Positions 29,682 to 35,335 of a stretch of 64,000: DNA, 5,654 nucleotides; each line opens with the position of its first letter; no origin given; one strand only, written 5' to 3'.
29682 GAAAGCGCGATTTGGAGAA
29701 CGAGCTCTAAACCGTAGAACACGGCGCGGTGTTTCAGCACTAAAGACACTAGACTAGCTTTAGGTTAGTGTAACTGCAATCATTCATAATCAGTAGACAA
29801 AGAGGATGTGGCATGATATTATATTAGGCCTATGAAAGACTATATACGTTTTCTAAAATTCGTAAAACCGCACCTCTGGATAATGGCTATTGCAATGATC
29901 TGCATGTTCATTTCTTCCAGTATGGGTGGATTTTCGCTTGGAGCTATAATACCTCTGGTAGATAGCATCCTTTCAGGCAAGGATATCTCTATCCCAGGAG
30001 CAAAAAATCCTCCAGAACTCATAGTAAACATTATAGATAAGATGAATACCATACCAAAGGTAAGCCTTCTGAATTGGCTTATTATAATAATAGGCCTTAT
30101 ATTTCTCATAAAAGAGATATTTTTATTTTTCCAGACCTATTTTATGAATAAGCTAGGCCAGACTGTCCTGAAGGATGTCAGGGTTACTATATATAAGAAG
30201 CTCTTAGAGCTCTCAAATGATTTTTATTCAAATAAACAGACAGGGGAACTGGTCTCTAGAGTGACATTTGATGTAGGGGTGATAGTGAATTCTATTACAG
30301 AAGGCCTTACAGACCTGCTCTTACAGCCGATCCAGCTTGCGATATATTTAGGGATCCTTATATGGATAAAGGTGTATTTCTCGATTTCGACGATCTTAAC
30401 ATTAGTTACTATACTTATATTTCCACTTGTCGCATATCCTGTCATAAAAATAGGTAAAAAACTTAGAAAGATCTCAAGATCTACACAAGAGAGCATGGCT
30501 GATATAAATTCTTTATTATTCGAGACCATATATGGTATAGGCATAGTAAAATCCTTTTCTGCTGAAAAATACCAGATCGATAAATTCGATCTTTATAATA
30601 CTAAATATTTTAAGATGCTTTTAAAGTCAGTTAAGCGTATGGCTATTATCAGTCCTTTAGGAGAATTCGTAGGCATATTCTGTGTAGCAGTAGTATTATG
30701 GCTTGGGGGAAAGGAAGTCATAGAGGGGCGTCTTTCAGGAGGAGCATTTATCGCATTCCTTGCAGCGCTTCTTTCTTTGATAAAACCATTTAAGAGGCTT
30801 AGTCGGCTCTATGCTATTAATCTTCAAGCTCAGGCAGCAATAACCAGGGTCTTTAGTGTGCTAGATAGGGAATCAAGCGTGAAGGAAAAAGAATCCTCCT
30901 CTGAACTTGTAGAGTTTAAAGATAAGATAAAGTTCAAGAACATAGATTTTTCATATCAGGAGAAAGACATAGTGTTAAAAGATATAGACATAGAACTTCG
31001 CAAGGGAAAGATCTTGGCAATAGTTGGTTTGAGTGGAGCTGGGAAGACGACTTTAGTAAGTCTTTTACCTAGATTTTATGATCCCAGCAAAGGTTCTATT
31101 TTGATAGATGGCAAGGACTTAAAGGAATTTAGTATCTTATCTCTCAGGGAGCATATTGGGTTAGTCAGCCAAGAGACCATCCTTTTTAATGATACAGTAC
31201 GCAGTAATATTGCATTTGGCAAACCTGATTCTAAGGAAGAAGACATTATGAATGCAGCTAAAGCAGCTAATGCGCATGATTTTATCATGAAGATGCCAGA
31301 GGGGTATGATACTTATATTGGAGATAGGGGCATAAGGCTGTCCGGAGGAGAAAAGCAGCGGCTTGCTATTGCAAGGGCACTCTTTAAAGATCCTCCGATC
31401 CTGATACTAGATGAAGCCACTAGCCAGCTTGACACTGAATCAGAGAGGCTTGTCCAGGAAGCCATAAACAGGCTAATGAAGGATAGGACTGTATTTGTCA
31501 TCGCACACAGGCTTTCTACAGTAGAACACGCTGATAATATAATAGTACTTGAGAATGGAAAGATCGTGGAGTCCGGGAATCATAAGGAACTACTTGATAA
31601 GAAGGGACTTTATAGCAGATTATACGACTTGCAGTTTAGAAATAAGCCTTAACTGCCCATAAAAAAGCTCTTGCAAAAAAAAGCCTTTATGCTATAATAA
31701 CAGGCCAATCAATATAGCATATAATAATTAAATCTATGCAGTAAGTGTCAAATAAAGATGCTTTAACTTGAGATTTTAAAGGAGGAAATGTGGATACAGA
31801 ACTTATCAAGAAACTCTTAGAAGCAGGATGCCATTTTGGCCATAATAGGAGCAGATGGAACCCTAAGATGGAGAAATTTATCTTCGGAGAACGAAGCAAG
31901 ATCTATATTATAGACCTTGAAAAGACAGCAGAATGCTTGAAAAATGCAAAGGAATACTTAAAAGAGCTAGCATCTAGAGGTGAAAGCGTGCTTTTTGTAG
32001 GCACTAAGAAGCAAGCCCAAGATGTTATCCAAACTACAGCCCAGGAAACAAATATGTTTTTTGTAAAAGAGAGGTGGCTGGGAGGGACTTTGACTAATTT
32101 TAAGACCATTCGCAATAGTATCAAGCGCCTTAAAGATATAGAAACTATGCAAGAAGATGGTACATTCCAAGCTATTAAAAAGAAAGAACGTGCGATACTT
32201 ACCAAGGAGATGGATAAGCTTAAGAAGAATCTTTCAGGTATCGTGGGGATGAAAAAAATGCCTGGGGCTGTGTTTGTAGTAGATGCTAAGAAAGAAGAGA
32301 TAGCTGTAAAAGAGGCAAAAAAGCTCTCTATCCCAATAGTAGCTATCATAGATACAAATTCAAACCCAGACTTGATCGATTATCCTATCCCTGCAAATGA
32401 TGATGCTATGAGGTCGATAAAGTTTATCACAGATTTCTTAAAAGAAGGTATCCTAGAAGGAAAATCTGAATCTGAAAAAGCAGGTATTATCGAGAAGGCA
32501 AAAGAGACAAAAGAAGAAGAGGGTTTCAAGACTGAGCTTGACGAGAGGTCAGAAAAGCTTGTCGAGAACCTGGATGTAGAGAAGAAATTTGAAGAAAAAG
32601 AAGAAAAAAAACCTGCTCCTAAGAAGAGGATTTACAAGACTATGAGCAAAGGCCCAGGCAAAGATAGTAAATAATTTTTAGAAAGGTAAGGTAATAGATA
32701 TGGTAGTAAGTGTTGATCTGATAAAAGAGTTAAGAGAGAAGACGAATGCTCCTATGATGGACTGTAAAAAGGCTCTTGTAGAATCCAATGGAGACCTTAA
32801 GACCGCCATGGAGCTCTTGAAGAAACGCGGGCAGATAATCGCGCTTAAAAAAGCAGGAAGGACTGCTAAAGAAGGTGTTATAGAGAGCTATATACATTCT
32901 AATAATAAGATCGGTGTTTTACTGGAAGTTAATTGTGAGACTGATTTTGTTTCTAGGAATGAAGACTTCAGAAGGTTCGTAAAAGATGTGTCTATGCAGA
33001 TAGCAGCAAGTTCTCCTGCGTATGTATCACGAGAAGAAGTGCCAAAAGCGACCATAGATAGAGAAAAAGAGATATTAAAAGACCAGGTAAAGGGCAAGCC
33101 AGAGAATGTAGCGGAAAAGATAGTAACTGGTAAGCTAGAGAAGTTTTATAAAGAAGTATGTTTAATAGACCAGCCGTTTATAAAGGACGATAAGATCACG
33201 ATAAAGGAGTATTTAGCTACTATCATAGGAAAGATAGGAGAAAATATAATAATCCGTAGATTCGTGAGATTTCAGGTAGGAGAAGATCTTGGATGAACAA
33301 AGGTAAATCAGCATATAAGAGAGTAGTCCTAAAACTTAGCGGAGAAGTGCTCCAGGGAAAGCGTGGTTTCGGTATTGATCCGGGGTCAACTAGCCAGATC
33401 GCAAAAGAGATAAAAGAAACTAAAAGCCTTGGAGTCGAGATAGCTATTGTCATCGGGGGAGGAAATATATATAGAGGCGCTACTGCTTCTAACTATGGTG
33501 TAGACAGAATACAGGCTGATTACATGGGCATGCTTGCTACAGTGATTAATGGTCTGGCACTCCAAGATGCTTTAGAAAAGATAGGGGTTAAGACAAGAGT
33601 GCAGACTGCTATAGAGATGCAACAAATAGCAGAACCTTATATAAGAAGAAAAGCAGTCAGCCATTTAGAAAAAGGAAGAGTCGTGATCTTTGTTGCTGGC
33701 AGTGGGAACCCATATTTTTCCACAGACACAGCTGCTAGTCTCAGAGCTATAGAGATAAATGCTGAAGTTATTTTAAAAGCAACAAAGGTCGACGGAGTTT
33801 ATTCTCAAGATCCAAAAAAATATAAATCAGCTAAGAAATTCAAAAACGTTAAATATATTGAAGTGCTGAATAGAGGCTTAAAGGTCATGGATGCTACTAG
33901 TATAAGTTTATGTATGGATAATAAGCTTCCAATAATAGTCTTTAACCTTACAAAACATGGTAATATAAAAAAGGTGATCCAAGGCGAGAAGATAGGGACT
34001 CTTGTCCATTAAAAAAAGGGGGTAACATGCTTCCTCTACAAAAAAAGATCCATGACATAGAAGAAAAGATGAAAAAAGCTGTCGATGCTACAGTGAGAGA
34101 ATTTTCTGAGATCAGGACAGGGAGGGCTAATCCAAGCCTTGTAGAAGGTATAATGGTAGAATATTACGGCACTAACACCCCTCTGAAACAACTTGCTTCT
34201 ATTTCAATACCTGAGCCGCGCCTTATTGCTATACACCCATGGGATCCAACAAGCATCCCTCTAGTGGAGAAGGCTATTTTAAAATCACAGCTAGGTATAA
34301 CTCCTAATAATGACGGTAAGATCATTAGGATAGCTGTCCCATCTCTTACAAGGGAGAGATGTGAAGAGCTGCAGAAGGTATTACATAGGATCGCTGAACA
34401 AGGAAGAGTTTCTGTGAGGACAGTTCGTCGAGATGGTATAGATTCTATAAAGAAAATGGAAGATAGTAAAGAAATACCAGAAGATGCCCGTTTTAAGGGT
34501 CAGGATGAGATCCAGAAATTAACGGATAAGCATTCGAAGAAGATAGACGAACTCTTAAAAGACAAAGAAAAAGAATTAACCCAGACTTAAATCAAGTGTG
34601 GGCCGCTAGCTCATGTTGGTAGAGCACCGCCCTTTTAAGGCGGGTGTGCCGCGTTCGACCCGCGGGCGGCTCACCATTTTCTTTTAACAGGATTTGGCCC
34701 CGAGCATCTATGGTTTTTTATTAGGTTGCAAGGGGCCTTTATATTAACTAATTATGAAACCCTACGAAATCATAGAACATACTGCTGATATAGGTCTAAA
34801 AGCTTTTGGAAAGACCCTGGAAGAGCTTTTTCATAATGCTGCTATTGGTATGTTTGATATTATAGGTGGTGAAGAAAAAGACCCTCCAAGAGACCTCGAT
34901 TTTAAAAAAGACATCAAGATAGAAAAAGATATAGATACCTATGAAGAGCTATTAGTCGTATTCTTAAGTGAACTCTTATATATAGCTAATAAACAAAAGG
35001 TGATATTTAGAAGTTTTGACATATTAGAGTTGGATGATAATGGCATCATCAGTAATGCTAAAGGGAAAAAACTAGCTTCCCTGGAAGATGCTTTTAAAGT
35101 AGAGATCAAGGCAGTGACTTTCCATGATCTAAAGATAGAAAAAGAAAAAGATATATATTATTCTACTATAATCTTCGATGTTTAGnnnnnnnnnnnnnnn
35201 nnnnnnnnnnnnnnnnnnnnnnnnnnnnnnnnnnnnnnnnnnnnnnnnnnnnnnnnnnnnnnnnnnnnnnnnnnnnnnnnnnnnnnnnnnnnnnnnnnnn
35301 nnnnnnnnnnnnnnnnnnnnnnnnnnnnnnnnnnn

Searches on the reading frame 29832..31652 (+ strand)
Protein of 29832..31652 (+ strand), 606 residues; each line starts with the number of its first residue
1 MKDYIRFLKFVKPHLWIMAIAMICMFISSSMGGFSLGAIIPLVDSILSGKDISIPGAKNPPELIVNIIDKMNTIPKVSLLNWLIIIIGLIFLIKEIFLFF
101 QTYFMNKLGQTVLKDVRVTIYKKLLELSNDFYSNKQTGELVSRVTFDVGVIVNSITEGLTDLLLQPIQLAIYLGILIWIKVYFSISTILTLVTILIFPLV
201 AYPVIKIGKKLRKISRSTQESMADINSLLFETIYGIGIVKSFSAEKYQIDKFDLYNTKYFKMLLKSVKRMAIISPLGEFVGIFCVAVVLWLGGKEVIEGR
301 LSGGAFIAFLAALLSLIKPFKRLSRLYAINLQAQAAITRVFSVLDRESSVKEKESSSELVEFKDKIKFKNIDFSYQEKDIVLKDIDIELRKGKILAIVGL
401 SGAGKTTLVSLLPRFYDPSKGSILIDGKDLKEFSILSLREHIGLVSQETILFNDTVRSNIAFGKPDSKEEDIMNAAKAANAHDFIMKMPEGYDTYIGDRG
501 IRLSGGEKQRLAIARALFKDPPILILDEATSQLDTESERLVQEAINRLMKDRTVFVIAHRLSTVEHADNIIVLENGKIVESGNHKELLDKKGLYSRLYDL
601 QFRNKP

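Call 26: search_protein_families(library=pfam, proteins=[window:29832-31652:+])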
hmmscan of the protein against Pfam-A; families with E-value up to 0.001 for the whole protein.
window:29832-31652:+ (606 aa): 6 families
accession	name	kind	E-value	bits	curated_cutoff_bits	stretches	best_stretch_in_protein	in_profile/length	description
PF00664.28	ABC_membrane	-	2e-40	139.6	28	1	66-319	24-273/274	ABC transporter transmembrane region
PF00005.33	ABC_tran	-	6.1e-34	118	25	1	382-531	1-137/137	ABC transporter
PF02463.25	SMC_N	-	5.8e-10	39.4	40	1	335-573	77-211/220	RecF/RecN/SMC N terminal domain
PF03193.22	RsgA_GTPase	-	0.0008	19.7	30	0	336-412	52-126/174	RsgA GTPase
PF13401.12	AAA_22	-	0.00085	20.1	27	0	391-438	4-33/130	AAA domain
PF09818.15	ABC_ATPase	-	0.00093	18.7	23.2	0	342-412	35-99/283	P-loop domain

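Call 74: find_homologous_proteins(query=window:29832-31652:+, max_evalue=1e-100)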
Query window:29832-31652:+ (606 aa): 7806 proteins with E <= 1e-100 among 8000 candidates; the best 120 are listed.
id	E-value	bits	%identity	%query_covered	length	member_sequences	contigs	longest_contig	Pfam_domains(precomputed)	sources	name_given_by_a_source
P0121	0.0e+0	1302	100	100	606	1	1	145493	PF00005.34,PF02463.26,PF00664.29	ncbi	ncbi:MAG: ABC transporter transmembrane domain-containing protein [Candidatus Omnitrophota bacterium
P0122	0.0e+0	1066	79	100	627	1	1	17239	PF00005.34,PF02463.26,PF00664.29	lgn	-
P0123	0.0e+0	1055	80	100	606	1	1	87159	PF00005.34,PF02463.26,PF00664.29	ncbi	ncbi:MAG: ABC transporter ATP-binding protein [Candidatus Omnitrophota bacterium]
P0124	0.0e+0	1037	78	100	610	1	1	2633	PF00005.34,PF02463.26,PF00664.29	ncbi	ncbi:MAG: ABC transporter ATP-binding protein [Candidatus Omnitrophota bacterium]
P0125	0.0e+0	1037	76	100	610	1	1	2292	PF00005.34,PF02463.26,PF00664.29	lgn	-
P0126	0.0e+0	1032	77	100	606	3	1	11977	PF00005.34,PF02463.26,PF00664.29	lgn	-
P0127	0.0e+0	1031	77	100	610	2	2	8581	PF00005.34,PF02463.26,PF00664.29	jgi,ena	-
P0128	0.0e+0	1031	76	100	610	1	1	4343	PF00005.34,PF02463.26,PF00664.29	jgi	jgi:subfamily B ATP-binding cassette protein MsbA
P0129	0.0e+0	1030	76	100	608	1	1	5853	PF00005.34,PF02463.26,PF00664.29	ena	-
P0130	0.0e+0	1029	76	100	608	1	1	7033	PF00005.34,PF02463.26,PF00664.29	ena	-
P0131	0.0e+0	1028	75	99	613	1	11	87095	PF00005.34,PF02463.26,PF00664.29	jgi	-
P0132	0.0e+0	1023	75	100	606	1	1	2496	PF00005.34,PF02463.26,PF00664.29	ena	-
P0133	0.0e+0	1020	75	100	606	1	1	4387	PF00005.34,PF02463.26,PF00664.29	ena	-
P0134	0.0e+0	1018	75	100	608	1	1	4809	PF00005.34,PF02463.26,PF00664.29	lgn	-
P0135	0.0e+0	1017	75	100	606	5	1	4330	PF00005.34,PF02463.26,PF00664.29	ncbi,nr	ncbi:MAG: ABC transporter ATP-binding protein/permease [Candidatus Omnitrophica bacterium]|nr:ABC tr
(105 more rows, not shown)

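Call 75: find_encoding_contigs(protein=P0123, flank=10000, max_places=2)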
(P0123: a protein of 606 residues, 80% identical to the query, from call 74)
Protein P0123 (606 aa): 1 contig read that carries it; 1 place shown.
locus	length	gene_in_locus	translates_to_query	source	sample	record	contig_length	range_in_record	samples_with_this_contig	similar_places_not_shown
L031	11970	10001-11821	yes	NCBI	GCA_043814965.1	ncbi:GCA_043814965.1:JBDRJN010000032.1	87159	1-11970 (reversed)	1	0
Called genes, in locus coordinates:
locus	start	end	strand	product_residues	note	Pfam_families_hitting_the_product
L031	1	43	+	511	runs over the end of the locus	PF08903:DUF1846, PF20921:DUF1846_C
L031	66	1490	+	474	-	PF13537:GATase_7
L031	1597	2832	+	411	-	PF00070:Pyr_redox (faint), PF00890:FAD_binding_2 (weak), PF01134:GIDA, PF01266:DAO (faint), PF03486:HI0933_like, PF07992:Pyr_redox_2 (weak), PF12831:FAD_oxidored, PF22780:HI0933_like_1st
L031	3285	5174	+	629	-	PF01134:GIDA, PF07992:Pyr_redox_2 (faint), PF12831:FAD_oxidored, PF21680:GIDA_C_1st, PF13932:SAM_GIDA_C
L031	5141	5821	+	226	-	PF13484:Fer4_16 (weak)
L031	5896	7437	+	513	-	PF00117:GATase, PF07722:Peptidase_C26, PF02540:NAD_synthase, PF00958:GMP_synt_C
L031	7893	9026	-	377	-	PF02684:LpxB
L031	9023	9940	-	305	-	PF01408:GFO_IDH_MocA, PF22725:GFO_IDH_MocA_C3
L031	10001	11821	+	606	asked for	PF00664:ABC_membrane, PF02463:SMC_N, PF00005:ABC_tran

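Call 76: find_encoding_contigs(protein=P0122, flank=10000, max_places=2)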
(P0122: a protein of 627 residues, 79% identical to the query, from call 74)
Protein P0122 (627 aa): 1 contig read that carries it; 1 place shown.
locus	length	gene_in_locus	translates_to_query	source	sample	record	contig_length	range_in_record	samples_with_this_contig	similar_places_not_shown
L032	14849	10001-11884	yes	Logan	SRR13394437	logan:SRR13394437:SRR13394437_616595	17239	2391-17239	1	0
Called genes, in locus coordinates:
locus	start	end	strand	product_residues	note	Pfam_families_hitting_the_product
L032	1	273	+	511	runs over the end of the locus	PF08903:DUF1846, PF20921:DUF1846_C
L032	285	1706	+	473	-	PF13522:GATase_6 (weak), PF13537:GATase_7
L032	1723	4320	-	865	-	-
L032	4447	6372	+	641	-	PF01134:GIDA, PF12831:FAD_oxidored, PF21680:GIDA_C_1st, PF13932:SAM_GIDA_C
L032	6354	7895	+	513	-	PF00117:GATase, PF07722:Peptidase_C26 (weak), PF02568:ThiI (faint), PF02540:NAD_synthase, PF03054:tRNA_Me_trans (faint), PF00958:GMP_synt_C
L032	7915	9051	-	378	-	PF02684:LpxB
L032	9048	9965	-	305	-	PF01408:GFO_IDH_MocA, PF22725:GFO_IDH_MocA_C3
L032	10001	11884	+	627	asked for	PF00664:ABC_membrane, PF00005:ABC_tran, PF02463:SMC_N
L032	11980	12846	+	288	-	PF00318:Ribosomal_S2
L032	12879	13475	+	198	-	PF00889:EF_TS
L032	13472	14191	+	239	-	PF00696:AA_kinase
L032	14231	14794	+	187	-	PF01765:RRF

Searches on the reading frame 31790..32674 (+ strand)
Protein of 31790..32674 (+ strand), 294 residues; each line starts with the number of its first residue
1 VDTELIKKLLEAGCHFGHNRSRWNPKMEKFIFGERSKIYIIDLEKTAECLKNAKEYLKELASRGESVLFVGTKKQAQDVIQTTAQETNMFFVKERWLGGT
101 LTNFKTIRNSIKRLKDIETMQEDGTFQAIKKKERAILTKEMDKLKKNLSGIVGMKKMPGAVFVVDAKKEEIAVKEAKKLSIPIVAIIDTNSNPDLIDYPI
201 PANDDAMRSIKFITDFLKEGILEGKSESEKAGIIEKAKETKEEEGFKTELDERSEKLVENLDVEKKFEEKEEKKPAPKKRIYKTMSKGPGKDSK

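Call 26: search_protein_families(library=pfam, proteins=[window:31790-32674:+])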
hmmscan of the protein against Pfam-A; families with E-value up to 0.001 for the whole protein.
window:31790-32674:+ (294 aa): 1 family
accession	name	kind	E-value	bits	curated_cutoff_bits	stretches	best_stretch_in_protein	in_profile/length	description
PF00318.25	Ribosomal_S2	-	1.1e-95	319.4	26.1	1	9-224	1-216/216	Ribosomal protein S2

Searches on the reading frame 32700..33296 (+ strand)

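Call 63: search_protein_families(library=pfam, max_evalue=0.00001, proteins=[window:32700-33296:+])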
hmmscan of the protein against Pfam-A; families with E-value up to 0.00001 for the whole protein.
window:32700-33296:+ (198 aa): 1 family
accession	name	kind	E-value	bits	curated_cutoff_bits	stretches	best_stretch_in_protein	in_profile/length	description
PF00889.24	EF_TS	-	1.8e-42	145.7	27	1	11-195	30-204/204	Elongation factor TS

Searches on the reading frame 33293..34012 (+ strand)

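Call 63: search_protein_families(library=pfam, max_evalue=0.00001, proteins=[window:33293-34012:+])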
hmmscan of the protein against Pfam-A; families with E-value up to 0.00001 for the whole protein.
window:33293-34012:+ (239 aa): 1 family
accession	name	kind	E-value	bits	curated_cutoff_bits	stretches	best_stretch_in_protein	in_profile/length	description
PF00696.33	AA_kinase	-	1.4e-34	120.3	24.9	1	9-218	1-234/234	Amino acid kinase family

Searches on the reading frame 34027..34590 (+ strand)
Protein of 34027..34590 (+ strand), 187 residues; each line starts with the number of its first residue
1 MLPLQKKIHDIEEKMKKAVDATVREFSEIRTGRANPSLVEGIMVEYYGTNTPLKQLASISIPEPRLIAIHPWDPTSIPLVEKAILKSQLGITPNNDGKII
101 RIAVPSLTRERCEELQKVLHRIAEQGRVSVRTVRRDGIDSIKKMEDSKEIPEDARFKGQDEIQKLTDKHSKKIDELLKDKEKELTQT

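Call 63: search_protein_families(library=pfam, max_evalue=0.00001, proteins=[window:34027-34590:+])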
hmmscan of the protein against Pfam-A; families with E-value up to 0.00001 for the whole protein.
window:34027-34590:+ (187 aa): 1 family
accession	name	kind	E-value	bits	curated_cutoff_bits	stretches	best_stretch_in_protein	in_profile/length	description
PF01765.24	RRF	-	1.1e-63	214.4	29.7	1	24-184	3-163/164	Ribosome recycling factor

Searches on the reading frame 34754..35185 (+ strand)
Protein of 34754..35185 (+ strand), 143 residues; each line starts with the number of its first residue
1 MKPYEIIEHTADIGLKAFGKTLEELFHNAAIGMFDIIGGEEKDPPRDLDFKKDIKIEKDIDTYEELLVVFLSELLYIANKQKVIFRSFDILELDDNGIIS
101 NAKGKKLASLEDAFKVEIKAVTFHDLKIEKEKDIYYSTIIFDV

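Call 63: search_protein_families(library=pfam, max_evalue=0.00001, proteins=[window:34754-35185:+])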
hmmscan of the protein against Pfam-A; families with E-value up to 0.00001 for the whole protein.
window:34754-35185:+ (143 aa): 1 family
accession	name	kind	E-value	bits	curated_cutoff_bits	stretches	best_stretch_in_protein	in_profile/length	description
PF01951.21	Archease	-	4.2e-33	115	25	1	4-143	1-136/136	Archease protein family (MTH1598/TM1083)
